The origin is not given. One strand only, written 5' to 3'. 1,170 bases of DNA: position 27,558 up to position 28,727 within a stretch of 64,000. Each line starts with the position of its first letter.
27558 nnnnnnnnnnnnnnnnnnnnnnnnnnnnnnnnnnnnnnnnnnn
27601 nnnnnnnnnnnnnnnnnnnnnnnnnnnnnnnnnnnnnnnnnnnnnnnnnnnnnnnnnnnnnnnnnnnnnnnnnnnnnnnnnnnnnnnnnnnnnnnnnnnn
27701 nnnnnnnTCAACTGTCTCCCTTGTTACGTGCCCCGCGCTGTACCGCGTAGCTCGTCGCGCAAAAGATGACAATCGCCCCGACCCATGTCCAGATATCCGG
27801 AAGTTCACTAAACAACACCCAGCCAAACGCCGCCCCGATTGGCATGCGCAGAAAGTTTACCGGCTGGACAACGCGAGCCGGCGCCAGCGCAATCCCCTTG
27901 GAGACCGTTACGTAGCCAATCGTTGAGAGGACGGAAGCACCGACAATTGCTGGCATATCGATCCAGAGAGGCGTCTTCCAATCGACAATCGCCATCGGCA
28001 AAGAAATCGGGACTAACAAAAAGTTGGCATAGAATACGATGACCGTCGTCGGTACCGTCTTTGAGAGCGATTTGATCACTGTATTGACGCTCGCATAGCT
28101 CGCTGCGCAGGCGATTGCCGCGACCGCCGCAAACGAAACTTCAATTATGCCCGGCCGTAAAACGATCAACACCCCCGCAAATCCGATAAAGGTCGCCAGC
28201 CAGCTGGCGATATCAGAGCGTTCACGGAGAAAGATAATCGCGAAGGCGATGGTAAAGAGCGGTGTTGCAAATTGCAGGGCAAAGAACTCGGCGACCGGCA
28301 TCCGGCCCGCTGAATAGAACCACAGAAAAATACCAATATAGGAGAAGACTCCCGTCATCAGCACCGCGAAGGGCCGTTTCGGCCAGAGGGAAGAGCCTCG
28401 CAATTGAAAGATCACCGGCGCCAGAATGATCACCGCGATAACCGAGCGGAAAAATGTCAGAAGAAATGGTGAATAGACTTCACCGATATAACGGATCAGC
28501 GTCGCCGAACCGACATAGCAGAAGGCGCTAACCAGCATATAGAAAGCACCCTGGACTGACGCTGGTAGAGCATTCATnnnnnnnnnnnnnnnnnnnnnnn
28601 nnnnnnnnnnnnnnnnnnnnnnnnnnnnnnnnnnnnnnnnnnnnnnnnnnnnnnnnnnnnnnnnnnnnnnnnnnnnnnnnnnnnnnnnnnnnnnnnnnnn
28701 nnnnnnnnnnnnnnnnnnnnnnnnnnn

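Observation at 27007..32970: Six tandem, translationally coupled EamA/DMT transporter paralogs ending in a glutathione S-transferase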

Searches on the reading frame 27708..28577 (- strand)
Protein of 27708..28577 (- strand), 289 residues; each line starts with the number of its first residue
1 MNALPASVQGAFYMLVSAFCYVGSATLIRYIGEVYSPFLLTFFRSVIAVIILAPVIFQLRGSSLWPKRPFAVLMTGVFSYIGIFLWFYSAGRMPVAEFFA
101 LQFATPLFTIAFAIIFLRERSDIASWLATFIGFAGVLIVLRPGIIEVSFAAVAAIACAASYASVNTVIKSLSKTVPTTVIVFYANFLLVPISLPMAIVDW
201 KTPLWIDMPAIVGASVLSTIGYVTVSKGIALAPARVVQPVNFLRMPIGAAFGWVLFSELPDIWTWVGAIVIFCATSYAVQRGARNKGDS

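Call 6: search_protein_families(library=pfam, proteins=[window:27708-28577:-])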
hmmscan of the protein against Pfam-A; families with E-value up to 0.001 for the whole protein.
window:27708-28577:- (289 aa): 1 family
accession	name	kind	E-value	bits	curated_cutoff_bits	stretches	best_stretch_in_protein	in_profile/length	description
PF00892.27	EamA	-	1.8e-31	109.7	28.2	2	10-140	3-134/135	EamA-like transporter family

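Call 7: find_encoding_contigs(protein=window:27708-28577:-, flank=10000, max_places=6)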
Protein window:27708-28577:- (289 aa): 1 contig read that carries it; 1 place shown.
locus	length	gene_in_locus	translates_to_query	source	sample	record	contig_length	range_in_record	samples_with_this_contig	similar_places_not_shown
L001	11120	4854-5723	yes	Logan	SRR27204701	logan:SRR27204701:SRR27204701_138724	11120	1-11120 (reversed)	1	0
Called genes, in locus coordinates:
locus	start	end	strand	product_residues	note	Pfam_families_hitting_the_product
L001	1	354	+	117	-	?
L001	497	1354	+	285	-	PF00892:EamA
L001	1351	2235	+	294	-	PF00892:EamA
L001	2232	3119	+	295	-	PF00892:EamA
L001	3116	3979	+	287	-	PF00892:EamA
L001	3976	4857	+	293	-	PF00892:EamA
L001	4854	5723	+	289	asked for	PF00892:EamA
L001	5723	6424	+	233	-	PF02798:GST_N, PF13417:GST_N_3, PF13409:GST_N_2, PF14497:GST_C_3 (weak), PF00043:GST_C, PF13410:GST_C_2 (weak)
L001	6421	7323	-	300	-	PF00892:EamA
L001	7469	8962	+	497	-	PF01977:UbiD, PF20696:UbiD_C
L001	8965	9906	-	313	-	PF00892:EamA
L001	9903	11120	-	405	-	?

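Call 9: find_homologous_proteins(query=window:27708-28577:-, max_evalue=1e-20)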
Query window:27708-28577:- (289 aa): 237 proteins with E <= 1e-20 among 4365 candidates; the best 120 are listed.
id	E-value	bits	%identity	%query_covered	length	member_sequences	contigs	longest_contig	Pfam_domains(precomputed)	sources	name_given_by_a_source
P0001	6.4e-171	585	95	100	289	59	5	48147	PF00892.27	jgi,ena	jgi:drug/metabolite transporter (DMT)-like permease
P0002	9.1e-164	562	91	99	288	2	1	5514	PF00892.27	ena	-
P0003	3.1e-163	560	90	99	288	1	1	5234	PF00892.27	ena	-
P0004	2.6e-162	557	90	99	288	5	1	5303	PF00892.27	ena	-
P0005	1.6e-156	538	88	99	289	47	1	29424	PF00892.27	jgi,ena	-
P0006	2.9e-153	527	88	100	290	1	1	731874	PF00892.27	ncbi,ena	-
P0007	1.3e-149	516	85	99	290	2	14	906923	PF00892.27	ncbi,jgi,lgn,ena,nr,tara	ncbi:MAG: hypothetical protein CMM52_12220 [Rhodospirillaceae bacterium]|nr:hypothetical protein [Rh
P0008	1.4e-147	509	82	100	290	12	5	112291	PF00892.27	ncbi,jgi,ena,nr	ncbi:MAG: EamA family transporter [Pseudomonadota bacterium]|nr:EamA family transporter [Pseudomonad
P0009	3.6e-143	494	78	100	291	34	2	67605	PF00892.27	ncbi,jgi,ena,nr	ncbi:MAG: hypothetical protein CMM37_12795 [Rhodospirillaceae bacterium]|jgi:drug/metabolite transpo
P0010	1.5e-132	460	88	83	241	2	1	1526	PF00892.27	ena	-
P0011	3.4e-123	429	68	99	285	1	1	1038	PF00892.27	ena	-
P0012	2.5e-121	423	67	99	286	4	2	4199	PF00892.27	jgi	jgi:drug/metabolite transporter (DMT)-like permease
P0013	3.4e-121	422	69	98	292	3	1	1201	PF00892.27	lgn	-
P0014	5.9e-121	421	67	99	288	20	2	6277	PF00892.27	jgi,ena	jgi:drug/metabolite transporter (DMT)-like permease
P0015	3.3e-120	419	67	99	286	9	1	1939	PF00892.27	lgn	-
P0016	5.1e-120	418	65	99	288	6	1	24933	PF00892.27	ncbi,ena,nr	ncbi:MAG: DMT family transporter [Proteobacteria bacterium]|nr:DMT family transporter [Pseudomonadot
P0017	2.1e-119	416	67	99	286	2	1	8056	PF00892.27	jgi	jgi:drug/metabolite transporter (DMT)-like permease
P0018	2.9e-119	416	66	99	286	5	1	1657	PF00892.27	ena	-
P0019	3.4e-119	416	68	99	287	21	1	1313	PF00892.27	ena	-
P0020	1.5e-118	414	67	99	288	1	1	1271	PF00892.27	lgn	-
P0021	1.5e-118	414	67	99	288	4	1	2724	PF00892.27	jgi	-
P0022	1.7e-118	413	68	96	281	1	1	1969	PF00892.27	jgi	jgi:drug/metabolite transporter (DMT)-like permease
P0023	5.5e-118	412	67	99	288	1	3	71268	PF00892.27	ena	-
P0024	7.8e-118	411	69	94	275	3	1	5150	PF00892.27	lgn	-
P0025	3.6e-117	409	65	99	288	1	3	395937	PF00892.27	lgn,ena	-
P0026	1.6e-116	407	65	99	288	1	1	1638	PF00892.27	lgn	-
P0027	2.1e-115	403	65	99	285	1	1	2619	PF00892.27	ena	-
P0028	2.8e-115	403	68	94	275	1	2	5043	PF00892.27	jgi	jgi:drug/metabolite transporter (DMT)-like permease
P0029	3.3e-115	403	66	99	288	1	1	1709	PF00892.27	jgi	jgi:drug/metabolite transporter (DMT)-like permease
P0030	1.4e-114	401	66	98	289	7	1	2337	PF00892.27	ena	-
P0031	2.7e-114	400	65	96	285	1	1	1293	PF00892.27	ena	-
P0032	6.5e-114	398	67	99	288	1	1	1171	PF00892.27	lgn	-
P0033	2.6e-113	396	65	98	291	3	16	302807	PF00892.27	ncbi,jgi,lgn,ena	-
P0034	2.5e-112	393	65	98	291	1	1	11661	PF00892.27,PF06800.19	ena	-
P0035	2.5e-112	393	65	99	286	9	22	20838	PF00892.27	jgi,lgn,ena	jgi:drug/metabolite transporter (DMT)-like permease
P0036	3.3e-112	393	66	98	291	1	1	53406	PF00892.27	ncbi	-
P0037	3.8e-112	393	64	98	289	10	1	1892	PF00892.27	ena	-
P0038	1.8e-111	390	63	97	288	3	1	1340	PF00892.27,PF06800.19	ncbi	-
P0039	8.4e-111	388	63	100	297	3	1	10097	PF00892.27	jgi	-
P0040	1.0e-110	388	65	98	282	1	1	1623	PF00892.27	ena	-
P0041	6.7e-110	385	63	99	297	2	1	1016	PF00892.27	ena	-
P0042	7.4e-110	385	63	99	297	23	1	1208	PF00892.27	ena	-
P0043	1.2e-109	384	66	94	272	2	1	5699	PF00892.27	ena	-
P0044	2.3e-109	383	64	99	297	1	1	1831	PF00892.27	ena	-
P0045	6.9e-109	382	62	100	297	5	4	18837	PF00892.27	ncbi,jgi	jgi:drug/metabolite transporter (DMT)-like permease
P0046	8.9e-109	382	63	99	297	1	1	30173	PF00892.27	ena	-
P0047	1.6e-108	381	63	99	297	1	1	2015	PF00892.27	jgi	-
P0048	4.9e-108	379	63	98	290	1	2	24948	PF00892.27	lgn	-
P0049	8.3e-108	378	63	99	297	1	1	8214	PF00892.27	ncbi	-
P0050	9.3e-108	378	63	99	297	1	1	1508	PF00892.27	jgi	-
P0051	5.1e-107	376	63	97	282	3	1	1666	PF00892.27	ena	-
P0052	1.4e-106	374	63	98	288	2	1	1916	PF00892.27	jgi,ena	-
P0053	8.6e-106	372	63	96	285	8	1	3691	PF00892.27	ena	-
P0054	1.0e-105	371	61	99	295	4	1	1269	PF00892.27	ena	-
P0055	1.5e-105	371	61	99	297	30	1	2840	PF00892.27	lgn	-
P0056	2.7e-103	364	63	94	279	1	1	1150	PF00892.27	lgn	-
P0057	1.1e-102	362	63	94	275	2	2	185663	PF00892.27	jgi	jgi:drug/metabolite transporter (DMT)-like permease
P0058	8.0e-102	359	59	98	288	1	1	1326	PF00892.27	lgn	-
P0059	2.2e-101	357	62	94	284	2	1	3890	PF00892.27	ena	-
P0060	2.4e-99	351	58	98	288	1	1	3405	PF00892.27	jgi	jgi:drug/metabolite transporter (DMT)-like permease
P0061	4.6e-99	350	60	99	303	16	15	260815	PF00892.27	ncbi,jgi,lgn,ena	-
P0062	7.1e-98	346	57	100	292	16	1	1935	PF00892.27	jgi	-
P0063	8.0e-98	346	57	100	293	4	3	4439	PF00892.27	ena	-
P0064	1.0e-97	345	57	100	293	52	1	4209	PF00892.27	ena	-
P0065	5.5e-97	343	56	100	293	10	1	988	PF00892.27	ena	-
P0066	6.6e-97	343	57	100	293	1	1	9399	PF00892.27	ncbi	-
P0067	6.7e-97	343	56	100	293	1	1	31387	PF00892.27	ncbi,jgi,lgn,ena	jgi:drug/metabolite transporter (DMT)-like permease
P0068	8.9e-97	342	58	98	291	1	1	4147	PF00892.27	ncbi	-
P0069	5.2e-96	340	60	98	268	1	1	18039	PF00892.27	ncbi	-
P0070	8.6e-96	339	57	100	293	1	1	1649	PF00892.27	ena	-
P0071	1.1e-95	339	57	99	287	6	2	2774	PF00892.27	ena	-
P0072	1.3e-95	338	56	100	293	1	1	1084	PF00892.27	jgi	-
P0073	1.5e-95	338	55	99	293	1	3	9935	PF00892.27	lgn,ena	-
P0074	1.6e-95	338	56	99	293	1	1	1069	PF00892.27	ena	-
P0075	3.0e-95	337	56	97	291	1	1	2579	PF00892.27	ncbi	-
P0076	4.9e-95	336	56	99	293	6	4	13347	PF00892.27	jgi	-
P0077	2.5e-94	334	57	99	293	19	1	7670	PF00892.27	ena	-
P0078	4.1e-94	333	55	100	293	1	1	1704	PF00892.27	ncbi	-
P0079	5.3e-94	333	57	99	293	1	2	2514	PF00892.27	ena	-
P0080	7.0e-94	333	55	100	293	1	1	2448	PF00892.27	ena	-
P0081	5.6e-93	330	57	96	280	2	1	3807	PF00892.27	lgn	-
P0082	1.1e-92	329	57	95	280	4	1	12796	PF00892.27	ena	-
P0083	1.2e-92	329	55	98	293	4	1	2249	PF00892.27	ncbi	-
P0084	7.5e-92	326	57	96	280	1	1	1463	PF00892.27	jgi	-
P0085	6.9e-91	323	53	98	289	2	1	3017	PF00892.27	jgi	-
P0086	1.3e-90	322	55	99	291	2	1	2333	PF00892.27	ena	-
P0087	2.4e-90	321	54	98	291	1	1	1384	PF00892.27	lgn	-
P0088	6.0e-90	320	53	98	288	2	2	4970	PF00892.27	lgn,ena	-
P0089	2.3e-89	318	55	99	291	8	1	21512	PF00892.27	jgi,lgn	-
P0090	1.2e-88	316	54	98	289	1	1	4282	PF00892.27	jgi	-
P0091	2.9e-88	314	52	98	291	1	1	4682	PF00892.27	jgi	-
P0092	3.5e-88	314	53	98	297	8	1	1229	PF00892.27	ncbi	-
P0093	3.0e-87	311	53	98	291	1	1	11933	PF00892.27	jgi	jgi:drug/metabolite transporter (DMT)-like permease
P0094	3.4e-87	311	68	72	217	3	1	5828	PF00892.27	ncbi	ncbi:MAG: DMT family transporter, partial [Alphaproteobacteria bacterium]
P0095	4.4e-87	310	51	98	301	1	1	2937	PF00892.27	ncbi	-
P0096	2.6e-86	308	52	98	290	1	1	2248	PF00892.27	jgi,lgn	jgi:drug/metabolite transporter (DMT)-like permease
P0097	3.5e-86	307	66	72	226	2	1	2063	PF00892.27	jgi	jgi:drug/metabolite transporter (DMT)-like permease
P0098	3.0e-85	304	54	94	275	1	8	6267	PF00892.27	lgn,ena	-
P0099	4.2e-85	304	54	94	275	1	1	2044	PF00892.27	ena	-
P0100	7.3e-85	303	53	94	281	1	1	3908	PF00892.27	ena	-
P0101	1.6e-84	302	54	94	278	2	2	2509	PF00892.27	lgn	-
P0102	1.2e-82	296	50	96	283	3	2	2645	PF00892.27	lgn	-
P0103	4.6e-78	281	52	96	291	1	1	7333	PF00892.27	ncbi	-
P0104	5.4e-78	281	52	90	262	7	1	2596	PF00892.27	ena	-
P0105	3.6e-77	278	53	83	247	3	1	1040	PF00892.27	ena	-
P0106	1.3e-76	276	48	97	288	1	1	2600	PF00892.27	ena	-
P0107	2.0e-76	275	47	94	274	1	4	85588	PF00892.27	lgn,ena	-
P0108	1.3e-75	273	56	79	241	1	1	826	PF00892.27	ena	-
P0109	1.9e-75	272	48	99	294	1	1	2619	PF00892.27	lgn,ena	-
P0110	3.3e-75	271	47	98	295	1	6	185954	PF00892.27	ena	-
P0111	3.1e-74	268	48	97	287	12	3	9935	PF00892.27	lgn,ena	-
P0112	1.3e-73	266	63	68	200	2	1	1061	PF00892.27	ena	-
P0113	3.0e-73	265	46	97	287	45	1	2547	PF00892.27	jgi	-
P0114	6.6e-73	264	48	98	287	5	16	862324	PF00892.27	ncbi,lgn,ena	-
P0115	1.6e-72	263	66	66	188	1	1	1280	PF00892.27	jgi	jgi:drug/metabolite transporter (DMT)-like permease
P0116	8.4e-72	260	46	98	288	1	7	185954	PF00892.27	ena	-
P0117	3.9e-70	255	61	69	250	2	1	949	PF00892.27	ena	-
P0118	5.0e-69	251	49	93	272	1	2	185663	PF00892.27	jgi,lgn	jgi:drug/metabolite transporter (DMT)-like permease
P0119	1.5e-66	243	42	94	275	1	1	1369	PF00892.27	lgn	-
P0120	6.6e-58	215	61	57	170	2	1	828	PF00892.27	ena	-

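Call 10: find_encoding_contigs(protein=P0007, flank=10000, max_places=2)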
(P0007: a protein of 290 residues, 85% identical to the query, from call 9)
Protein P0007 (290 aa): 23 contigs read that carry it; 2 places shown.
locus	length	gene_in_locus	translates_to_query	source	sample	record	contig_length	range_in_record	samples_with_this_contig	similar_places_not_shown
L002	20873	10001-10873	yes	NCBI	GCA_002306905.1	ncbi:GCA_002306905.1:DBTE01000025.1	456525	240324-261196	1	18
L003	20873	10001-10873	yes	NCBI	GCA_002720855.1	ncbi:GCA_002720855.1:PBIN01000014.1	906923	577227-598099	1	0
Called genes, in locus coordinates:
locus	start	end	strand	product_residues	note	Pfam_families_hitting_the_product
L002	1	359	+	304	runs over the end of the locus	PF00892:EamA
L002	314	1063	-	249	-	PF01863:YgjP-like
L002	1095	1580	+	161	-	PF01986:DUF123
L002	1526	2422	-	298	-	PF03446:NAD_binding_2, PF07991:KARI_N (weak), PF09130:DUF1932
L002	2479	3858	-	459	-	PF07690:MFS_1, PF00083:Sugar_tr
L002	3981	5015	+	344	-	PF00296:Bac_luciferase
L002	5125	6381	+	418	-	PF10098:DUF2336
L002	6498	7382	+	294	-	PF00892:EamA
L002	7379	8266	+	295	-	PF00892:EamA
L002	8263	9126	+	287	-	PF00892:EamA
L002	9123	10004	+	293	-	PF00892:EamA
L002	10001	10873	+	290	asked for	PF00892:EamA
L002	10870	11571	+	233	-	PF02798:GST_N, PF13417:GST_N_3, PF13409:GST_N_2, PF00043:GST_C, PF13410:GST_C_2 (weak)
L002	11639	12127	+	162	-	-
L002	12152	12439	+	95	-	-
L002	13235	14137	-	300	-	PF00892:EamA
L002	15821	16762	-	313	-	PF00892:EamA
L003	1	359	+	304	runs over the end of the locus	PF00892:EamA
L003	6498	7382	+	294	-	PF00892:EamA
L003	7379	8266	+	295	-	PF00892:EamA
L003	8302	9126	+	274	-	PF00892:EamA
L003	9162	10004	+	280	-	PF00892:EamA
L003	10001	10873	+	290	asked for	PF00892:EamA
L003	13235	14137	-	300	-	PF00892:EamA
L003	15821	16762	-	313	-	PF00892:EamA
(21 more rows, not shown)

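Call 11: find_encoding_contigs(protein=P0025, flank=10000, max_places=2)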
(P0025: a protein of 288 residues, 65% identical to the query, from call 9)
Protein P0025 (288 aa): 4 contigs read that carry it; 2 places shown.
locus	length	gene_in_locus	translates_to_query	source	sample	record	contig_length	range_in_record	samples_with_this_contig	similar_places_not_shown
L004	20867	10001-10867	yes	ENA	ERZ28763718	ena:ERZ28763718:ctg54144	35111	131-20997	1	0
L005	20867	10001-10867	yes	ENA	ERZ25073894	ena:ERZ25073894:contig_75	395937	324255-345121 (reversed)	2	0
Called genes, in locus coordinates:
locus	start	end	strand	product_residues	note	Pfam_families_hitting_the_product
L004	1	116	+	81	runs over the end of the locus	?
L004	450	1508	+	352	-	PF10098:DUF2336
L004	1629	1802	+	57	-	-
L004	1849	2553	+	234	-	PF00892:EamA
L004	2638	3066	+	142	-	-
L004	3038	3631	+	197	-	-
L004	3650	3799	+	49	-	-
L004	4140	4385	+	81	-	-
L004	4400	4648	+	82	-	-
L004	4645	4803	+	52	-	-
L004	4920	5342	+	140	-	-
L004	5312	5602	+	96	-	-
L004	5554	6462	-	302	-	PF02668:TauD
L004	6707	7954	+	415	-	PF01546:Peptidase_M20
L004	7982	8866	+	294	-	PF09084:NMT1, PF02621:VitK2_biosynth (weak)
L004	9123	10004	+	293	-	PF00892:EamA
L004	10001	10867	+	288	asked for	PF00892:EamA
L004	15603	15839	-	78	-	PF00892:EamA (weak)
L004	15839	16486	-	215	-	PF00892:EamA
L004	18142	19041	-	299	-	PF00892:EamA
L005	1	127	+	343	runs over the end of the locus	PF00296:Bac_luciferase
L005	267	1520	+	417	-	PF10098:DUF2336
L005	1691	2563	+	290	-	PF00892:EamA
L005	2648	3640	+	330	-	-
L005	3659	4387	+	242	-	PF03070:TENA_THI-4 (weak), PF14518:Haem_oxygenas_2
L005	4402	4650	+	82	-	-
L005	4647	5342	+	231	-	-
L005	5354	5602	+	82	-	-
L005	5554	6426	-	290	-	PF02668:TauD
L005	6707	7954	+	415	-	PF01546:Peptidase_M20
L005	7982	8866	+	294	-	PF09084:NMT1, PF02621:VitK2_biosynth (weak)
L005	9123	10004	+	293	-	PF00892:EamA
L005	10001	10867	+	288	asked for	PF00892:EamA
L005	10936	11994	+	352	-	PF00180:Iso_dh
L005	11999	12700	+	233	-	PF02798:GST_N, PF13417:GST_N_3, PF13409:GST_N_2, PF14497:GST_C_3 (faint), PF00043:GST_C, PF13410:GST_C_2 (weak)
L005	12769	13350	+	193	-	-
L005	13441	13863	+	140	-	PF13340:DUF4096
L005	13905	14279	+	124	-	PF01609:DDE_Tnp_1, PF13586:DDE_Tnp_1_2 (weak)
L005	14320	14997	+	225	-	-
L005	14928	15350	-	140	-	PF13340:DUF4096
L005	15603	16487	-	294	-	PF00892:EamA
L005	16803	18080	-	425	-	PF00872:Transposase_mut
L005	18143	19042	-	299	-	PF00892:EamA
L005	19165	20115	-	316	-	PF00149:Metallophos, PF12850:Metallophos_2 (weak)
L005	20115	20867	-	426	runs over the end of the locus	-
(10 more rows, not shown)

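Call 12: find_encoding_contigs(protein=P0061, flank=10000, max_places=2)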
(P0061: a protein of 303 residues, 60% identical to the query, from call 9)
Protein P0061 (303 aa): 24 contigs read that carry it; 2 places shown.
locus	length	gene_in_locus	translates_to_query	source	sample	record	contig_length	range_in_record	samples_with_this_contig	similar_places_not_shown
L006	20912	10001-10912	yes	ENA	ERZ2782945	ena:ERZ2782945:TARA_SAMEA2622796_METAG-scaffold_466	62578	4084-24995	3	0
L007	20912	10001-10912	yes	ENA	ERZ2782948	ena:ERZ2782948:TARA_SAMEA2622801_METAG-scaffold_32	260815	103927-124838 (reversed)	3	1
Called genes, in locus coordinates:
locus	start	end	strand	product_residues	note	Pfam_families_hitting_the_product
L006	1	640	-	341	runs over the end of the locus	PF02547:Queuosine_synth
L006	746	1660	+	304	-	PF00892:EamA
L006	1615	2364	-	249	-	PF01863:YgjP-like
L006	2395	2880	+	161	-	PF01986:DUF123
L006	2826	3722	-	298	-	PF03446:NAD_binding_2, PF07991:KARI_N (weak), PF09130:DUF1932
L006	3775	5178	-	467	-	PF07690:MFS_1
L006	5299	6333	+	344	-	PF00296:Bac_luciferase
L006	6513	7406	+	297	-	PF00892:EamA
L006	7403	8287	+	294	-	PF00892:EamA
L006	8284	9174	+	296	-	PF00892:EamA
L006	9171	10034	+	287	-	PF00892:EamA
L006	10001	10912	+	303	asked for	PF00892:EamA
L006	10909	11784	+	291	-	PF00892:EamA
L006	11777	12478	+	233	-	PF02798:GST_N, PF13417:GST_N_3, PF13409:GST_N_2, PF00043:GST_C (weak)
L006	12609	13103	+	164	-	PF14559:TPR_19 (faint), PF07719:TPR_2 (faint), PF13174:TPR_6 (faint), PF13181:TPR_8 (faint), PF13424:TPR_12 (faint), PF00515:TPR_1 (weak)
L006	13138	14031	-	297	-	PF00892:EamA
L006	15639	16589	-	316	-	PF00892:EamA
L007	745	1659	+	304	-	PF00892:EamA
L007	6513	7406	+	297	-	PF00892:EamA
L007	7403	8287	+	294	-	PF00892:EamA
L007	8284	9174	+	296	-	PF00892:EamA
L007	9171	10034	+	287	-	PF00892:EamA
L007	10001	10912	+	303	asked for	PF00892:EamA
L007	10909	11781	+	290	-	PF00892:EamA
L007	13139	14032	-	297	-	PF00892:EamA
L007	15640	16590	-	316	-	PF00892:EamA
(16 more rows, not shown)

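Call 15: search_solved_structures(query=window:27708-28577:-, max_evalue=1)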
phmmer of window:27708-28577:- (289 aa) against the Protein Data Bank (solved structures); distinct sequences matched with E-value up to 1: 0.
